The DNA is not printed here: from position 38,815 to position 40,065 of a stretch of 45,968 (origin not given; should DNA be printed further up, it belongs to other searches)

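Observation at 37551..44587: Fur-family-headed 7-gene operon combining two CooC-like NTPases with a sulfur-relay and PLP enzyme set, a candidate undescribed metal-responsive pathway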

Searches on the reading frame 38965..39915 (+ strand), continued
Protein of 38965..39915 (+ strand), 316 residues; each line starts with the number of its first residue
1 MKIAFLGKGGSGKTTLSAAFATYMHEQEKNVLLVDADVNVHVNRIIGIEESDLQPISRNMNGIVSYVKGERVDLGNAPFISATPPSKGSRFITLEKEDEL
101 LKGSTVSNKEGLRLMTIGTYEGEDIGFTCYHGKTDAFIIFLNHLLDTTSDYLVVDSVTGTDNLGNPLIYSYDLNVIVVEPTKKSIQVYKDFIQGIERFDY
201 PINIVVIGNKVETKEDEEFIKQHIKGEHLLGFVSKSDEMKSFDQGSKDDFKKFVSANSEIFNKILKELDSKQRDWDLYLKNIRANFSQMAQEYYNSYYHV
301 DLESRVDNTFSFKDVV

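Call 58: search_solved_structures(query=A4, max_evalue=0.001, show_alignments=3)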
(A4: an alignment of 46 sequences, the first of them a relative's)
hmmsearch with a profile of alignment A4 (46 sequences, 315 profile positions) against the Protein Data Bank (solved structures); distinct sequences matched with E-value up to 0.001: 13.
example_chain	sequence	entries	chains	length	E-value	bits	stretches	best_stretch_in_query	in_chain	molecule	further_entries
3kje_A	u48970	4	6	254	1e-25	93.9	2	100-233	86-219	CO dehydrogenase/acetyl-CoA synthase complex, accessory protein CooC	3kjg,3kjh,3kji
4v03_A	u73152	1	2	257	1.7e-08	37.3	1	7-40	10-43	SITE-DETERMINING PROTEIN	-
1f48_A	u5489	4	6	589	7.6e-08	35.2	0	3-54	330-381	ARSENITE-TRANSLOCATING ATPASE | ARSENICAL PUMP-DRIVING ATPASE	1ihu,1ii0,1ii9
9nbl_A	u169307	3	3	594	2.1e-07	33.7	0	3-51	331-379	Arsenite transporter ATPase-like protein,arsA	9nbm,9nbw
4v02_A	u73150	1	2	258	5.1e-07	32.5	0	7-39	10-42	SITE-DETERMINING PROTEIN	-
1hyq_A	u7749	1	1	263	3.3e-06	29.8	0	7-54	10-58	CELL DIVISION INHIBITOR (MIND-1)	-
3ug6_A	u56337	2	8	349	1.8e-05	27.4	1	3-48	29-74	arsenical pump-driving ATPase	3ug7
9nbo_A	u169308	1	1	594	1.9e-05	27.3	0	3-51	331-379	Arsenite transporter ATPase-like protein,arsA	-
3pg5_A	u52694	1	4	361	4.2e-05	26.2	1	5-55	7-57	Uncharacterized protein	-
3zq6_A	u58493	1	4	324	7.9e-05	25.3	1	7-59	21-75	PUTATIVE ARSENICAL PUMP-DRIVING ATPASE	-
5j1j_A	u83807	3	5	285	0.00027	23.5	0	7-39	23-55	Site-determining protein | Transcriptional antiactivator FleN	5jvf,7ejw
1g3q_A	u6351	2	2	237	0.00046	22.7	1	7-40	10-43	CELL DIVISION INHIBITOR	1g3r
1ion_A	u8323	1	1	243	0.00051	22.6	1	7-40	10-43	PROBABLE CELL DIVISION INHIBITOR MIND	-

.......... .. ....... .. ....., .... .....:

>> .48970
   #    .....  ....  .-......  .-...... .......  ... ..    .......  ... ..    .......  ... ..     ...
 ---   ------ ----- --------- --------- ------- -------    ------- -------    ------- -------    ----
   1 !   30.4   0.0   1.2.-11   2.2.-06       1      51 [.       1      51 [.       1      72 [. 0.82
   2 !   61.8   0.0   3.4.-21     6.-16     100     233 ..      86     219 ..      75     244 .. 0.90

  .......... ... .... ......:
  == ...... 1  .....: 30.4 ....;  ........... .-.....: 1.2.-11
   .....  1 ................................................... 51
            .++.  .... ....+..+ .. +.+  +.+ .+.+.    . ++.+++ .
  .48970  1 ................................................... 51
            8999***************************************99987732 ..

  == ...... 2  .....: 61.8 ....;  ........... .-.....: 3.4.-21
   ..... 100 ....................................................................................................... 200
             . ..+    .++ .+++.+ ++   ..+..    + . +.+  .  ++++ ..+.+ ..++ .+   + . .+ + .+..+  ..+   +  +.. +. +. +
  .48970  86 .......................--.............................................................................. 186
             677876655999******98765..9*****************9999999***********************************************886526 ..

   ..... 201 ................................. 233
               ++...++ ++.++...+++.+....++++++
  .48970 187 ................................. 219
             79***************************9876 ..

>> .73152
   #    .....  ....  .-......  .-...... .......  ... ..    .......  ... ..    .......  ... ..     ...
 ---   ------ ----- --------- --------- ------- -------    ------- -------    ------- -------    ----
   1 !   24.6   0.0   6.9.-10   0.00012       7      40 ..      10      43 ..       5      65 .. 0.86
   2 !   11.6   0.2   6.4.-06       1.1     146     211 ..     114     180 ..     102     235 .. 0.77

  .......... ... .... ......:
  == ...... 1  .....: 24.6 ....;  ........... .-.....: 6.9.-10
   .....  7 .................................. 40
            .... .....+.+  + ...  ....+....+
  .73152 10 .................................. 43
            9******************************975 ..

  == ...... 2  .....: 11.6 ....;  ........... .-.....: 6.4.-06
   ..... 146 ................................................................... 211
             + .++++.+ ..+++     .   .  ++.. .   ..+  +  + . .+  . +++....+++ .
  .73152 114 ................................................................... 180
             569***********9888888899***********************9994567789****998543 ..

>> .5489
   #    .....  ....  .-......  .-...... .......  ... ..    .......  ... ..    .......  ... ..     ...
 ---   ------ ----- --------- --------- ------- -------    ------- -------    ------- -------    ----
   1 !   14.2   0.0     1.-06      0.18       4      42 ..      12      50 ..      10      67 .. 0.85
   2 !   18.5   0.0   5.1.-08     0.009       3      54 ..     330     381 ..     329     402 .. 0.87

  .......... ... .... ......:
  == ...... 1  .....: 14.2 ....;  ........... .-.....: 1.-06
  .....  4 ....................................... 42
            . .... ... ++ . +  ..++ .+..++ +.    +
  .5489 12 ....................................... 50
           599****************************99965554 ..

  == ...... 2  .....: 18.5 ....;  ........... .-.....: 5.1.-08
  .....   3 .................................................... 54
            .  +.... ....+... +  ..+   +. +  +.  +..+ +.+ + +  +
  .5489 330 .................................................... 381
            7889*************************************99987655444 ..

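Call 59: predict_structure(alignment_id=A4)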
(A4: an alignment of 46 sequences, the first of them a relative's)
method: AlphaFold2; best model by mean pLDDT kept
length: 316 residues; sequences in the alignment: 46
mean_pLDDT: 93.6   pTM: 0.92
mean pLDDT of the five models: 93.6, 92.7, 92.3, 91.9, 91.9
residues with pLDDT >= 90: 265; 70-90: 46; 50-70: 5; < 50: 0
segments of 3 or more residues with pLDDT < 50: none
pLDDT, mean of each block of 10 residues (from residue 1): 96 97 98 93 95 94 95 93 95 95 96 94 69 89 94 92 88 98 97 92 97 98 97 93 88 97 98 94 94 94 94 91
secondary structure, 60 per line:
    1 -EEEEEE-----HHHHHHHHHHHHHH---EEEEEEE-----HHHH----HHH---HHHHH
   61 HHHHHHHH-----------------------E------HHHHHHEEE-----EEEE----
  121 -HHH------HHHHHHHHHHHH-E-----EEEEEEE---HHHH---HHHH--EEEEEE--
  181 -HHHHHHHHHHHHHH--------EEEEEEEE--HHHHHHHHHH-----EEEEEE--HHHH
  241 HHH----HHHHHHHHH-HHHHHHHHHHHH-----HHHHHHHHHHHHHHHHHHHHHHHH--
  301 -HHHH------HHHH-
elements in order: E2-7 H13-26 E30-36 H42-45 H56-68 H99-104 E105-107 E113-116 H131-142 E150-156 H160-163 H167-170 E173-178 H182-195 E204-211 H214-223 E229-234 H237-243 H248-256 H258-269 H275-298 H302-305 H312-315

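Call 63: search_protein_families(library=pfam, proteins=[L004:3491-4753:+], max_evalue=0.001)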
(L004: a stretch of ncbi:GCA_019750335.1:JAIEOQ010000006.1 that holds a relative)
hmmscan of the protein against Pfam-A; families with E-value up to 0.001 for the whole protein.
L004:3491-4753:+ (420 aa): 0 families

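Call 64: fold_search(model_id=the predicted structure, library=pdb)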
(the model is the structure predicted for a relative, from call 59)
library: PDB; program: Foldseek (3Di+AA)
matches with E <= 10: 1369; with E <= 0.001: 220
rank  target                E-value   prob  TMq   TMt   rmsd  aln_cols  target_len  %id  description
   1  3kje                  2.2e-11  1.00  0.59  0.72   5.5       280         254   19  Empty state of CooC1 (released 2010-01-19)
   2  1hyq                  2.9e-08  1.00  0.52  0.68   5.8       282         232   17  MIND BACTERIAL CELL DIVISION REGULATOR FROM A. FULGIDUS (released 2001-03-14)
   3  5j1j_B                3.1e-08  1.00  0.54  0.66   5.4       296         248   14  Structure of FleN-AMPPNP complex (released 2017-03-29)
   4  4rz2_A                3.9e-08  1.00  0.50  0.60   8.3       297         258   15  Crystal structure of the MinD-like ATPase FlhG (released 2015-03-04)
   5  2nip_B                3.9e-08  1.00  0.52  0.56  12.9       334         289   16  NITROGENASE IRON PROTEIN FROM AZOTOBACTER VINELANDII (released 1998-11-11)
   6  5tvk_B                4.1e-08  1.00  0.54  0.68   7.6       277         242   16  Crystal Structure of putative plasmid partition protein (BB_S35) from Borrelia burgdorferi B31 bound to AMPPNP (released 2016-11-23)
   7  8q50                  4.6e-08  1.00  0.55  0.62   9.8       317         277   13  Nitrogenase Fe protein from Methanothermococcus thermolithotrophicus, tetragonal crystalline form at 1.91-A resolution (released 2024-05-15)
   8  4v02_A                5.2e-08  1.00  0.54  0.67   5.8       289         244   21  MinC:MinD cell division protein complex, Aquifex aeolicus (released 2015-01-14)
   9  8q5t_A                5.5e-08  1.00  0.57  0.63   9.6       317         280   14  Nitrogenase Fe protein from Methanothermococcus thermolithotrophicus, monoclinic crystalline form at 2.31-A resolution (released 2024-05-15)
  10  9a6n_A                6.5e-08  1.00  0.51  0.61   6.2       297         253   14  Integrative model of SOJ-NRDR by crosslinking MS and deep learning (released 2024-09-18)
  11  5j1j_A                8.2e-08  1.00  0.56  0.63   5.1       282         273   15  Structure of FleN-AMPPNP complex (released 2017-03-29)
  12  5tvk_A                8.2e-08  1.00  0.47  0.61   8.6       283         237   17  Crystal Structure of putative plasmid partition protein (BB_S35) from Borrelia burgdorferi B31 bound to AMPPNP (released 2016-11-23)
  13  7ut9_E                8.7e-08  1.00  0.56  0.64  10.0       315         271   16  CryoEM structure of Azotobacter vinelandii nitrogenase complex (1:1 FeP:MoFeP, ADP/ATP-bound) during catalytic N2 redu (released 2022-08-17)
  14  2afi_G                9.2e-08  1.00  0.56  0.67   4.8       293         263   15  Crystal Structure of MgADP bound Av2-Av1 Complex (released 2005-09-06)
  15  5auq_D                9.2e-08  1.00  0.52  0.68   5.9       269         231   20  Crystal structure of ATPase-type HypB in the nucleotide free state (released 2015-06-24)
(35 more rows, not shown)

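Call 65: find_encoding_contigs(protein=P0105, flank=8000, max_places=2)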
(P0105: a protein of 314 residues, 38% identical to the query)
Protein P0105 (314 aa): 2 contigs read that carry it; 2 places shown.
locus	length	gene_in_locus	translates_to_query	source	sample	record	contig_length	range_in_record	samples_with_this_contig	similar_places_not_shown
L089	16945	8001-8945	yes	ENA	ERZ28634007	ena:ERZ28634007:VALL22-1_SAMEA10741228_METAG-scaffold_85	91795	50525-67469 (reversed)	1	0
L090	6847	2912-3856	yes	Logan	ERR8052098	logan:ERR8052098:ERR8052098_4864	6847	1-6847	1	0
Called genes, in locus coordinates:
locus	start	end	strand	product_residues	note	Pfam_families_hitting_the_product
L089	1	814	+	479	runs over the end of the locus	PF03816:LytR_cpsA_psr, PF13399:LytR_C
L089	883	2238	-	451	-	PF00768:Peptidase_S11, PF07943:PBP5_C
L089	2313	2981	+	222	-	PF10531:SLBB, PF22461:SLBB_2 (weak), PF14520:HHH_5 (faint), PF00633:HHH, PF12836:HHH_3, PF14716:HHH_8 (faint), PF03934:T2SSK (weak)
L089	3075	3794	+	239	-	PF00230:MIP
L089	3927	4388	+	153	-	PF18936:DUF5684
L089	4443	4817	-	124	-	PF01880:Desulfoferrodox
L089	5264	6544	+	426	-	PF13173:AAA_14, PF13635:DUF4143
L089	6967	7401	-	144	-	-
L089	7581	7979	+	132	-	PF01475:FUR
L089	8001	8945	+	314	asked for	PF01656:CbiA, PF13614:AAA_31 (weak)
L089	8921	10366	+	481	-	PF02784:Orn_Arg_deC_N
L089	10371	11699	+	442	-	PF00291:PALP, PF00581:Rhodanese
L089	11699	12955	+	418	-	PF00266:Aminotran_5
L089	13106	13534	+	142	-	PF22381:Staph_reg_Sar_Rot, PF12802:MarR_2 (weak), PF01047:MarR, PF13463:HTH_27 (weak), PF13601:HTH_34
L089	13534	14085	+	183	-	PF00255:GSHPx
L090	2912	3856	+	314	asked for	PF01656:CbiA, PF13614:AAA_31 (weak)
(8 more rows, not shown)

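Call 66: find_encoding_contigs(protein=P0098, flank=8000, max_places=1)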
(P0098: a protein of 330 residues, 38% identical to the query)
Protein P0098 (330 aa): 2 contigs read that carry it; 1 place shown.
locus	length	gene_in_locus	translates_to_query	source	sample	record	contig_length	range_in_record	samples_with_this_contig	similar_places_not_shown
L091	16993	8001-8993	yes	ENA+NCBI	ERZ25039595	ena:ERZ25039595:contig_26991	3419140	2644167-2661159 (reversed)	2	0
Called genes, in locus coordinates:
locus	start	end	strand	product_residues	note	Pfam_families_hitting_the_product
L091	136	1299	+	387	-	PF02350:Epimerase_2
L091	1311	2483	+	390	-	PF02771:Acyl-CoA_dh_N, PF02770:Acyl-CoA_dh_M, PF00441:Acyl-CoA_dh_1, PF08028:Acyl-CoA_dh_2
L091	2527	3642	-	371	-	PF00724:Oxidored_FMN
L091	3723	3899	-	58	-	-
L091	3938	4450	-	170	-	PF00293:NUDIX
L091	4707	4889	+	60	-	-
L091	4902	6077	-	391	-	PF00586:AIRS (weak)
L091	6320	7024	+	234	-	-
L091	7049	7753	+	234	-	PF01988:VIT1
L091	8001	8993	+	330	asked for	PF01656:CbiA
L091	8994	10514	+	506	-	PF02784:Orn_Arg_deC_N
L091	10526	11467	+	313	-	PF00291:PALP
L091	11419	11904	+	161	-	PF00581:Rhodanese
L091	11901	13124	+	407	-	PF00266:Aminotran_5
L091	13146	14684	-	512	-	PF00070:Pyr_redox (faint), PF01266:DAO (weak), PF01593:Amino_oxidase, PF03486:HI0933_like (faint), PF07992:Pyr_redox_2 (faint), PF12831:FAD_oxidored (weak), PF13450:NAD_binding_8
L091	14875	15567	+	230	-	PF01209:Ubie_methyltran (weak), PF13489:Methyltransf_23, PF13847:Methyltransf_31, PF08241:Methyltransf_11, PF08242:Methyltransf_12, PF13649:Methyltransf_25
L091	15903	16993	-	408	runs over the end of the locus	PF03092:BT1, PF07690:MFS_1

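Call 67: find_encoding_contigs(protein=P0108, flank=8000, max_places=2)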
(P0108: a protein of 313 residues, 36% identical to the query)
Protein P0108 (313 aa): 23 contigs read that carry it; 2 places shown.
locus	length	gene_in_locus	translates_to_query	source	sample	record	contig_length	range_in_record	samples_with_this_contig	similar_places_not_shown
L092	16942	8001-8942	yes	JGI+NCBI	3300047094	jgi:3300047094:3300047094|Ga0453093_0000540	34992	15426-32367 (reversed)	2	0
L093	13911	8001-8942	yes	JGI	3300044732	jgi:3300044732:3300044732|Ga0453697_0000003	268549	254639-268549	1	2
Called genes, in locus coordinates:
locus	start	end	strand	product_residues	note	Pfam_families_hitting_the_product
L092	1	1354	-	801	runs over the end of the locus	-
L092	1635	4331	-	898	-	PF00133:tRNA-synt_1, PF09334:tRNA-synt_1g, PF13603:tRNA-synt_1_2, PF00133:tRNA-synt_1 (weak), PF08264:Anticodon_1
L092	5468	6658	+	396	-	PF02784:Orn_Arg_deC_N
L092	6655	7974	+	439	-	PF00291:PALP, PF00581:Rhodanese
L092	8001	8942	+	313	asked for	PF01656:CbiA, PF06564:CBP_BcsQ (faint)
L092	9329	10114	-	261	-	PF13505:OMP_b-brl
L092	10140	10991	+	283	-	PF04397:LytTR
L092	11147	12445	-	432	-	PF01266:DAO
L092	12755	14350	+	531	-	PF02492:cobW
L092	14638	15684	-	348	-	PF24782:WD40_MABP1-WDR62_2nd, PF24814:WD40_Prp19, PF25174:Beta-prop_THOC3, PF25175:Beta-prop_WDR5, PF23381:Beta-prop_IFT122_1st, PF23409:Beta-prop_EML, PF24807:WD40_CDC20-Fz, PF25171:Beta-prop_WDR36-Utp21_1st, +29 more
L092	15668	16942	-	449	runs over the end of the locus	PF02492:cobW, PF07683:CobW_C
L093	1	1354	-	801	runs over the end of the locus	-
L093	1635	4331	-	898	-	PF00133:tRNA-synt_1, PF09334:tRNA-synt_1g, PF13603:tRNA-synt_1_2, PF00133:tRNA-synt_1 (weak), PF08264:Anticodon_1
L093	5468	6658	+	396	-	PF02784:Orn_Arg_deC_N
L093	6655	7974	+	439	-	PF00291:PALP, PF00581:Rhodanese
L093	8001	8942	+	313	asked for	PF01656:CbiA, PF06564:CBP_BcsQ (faint)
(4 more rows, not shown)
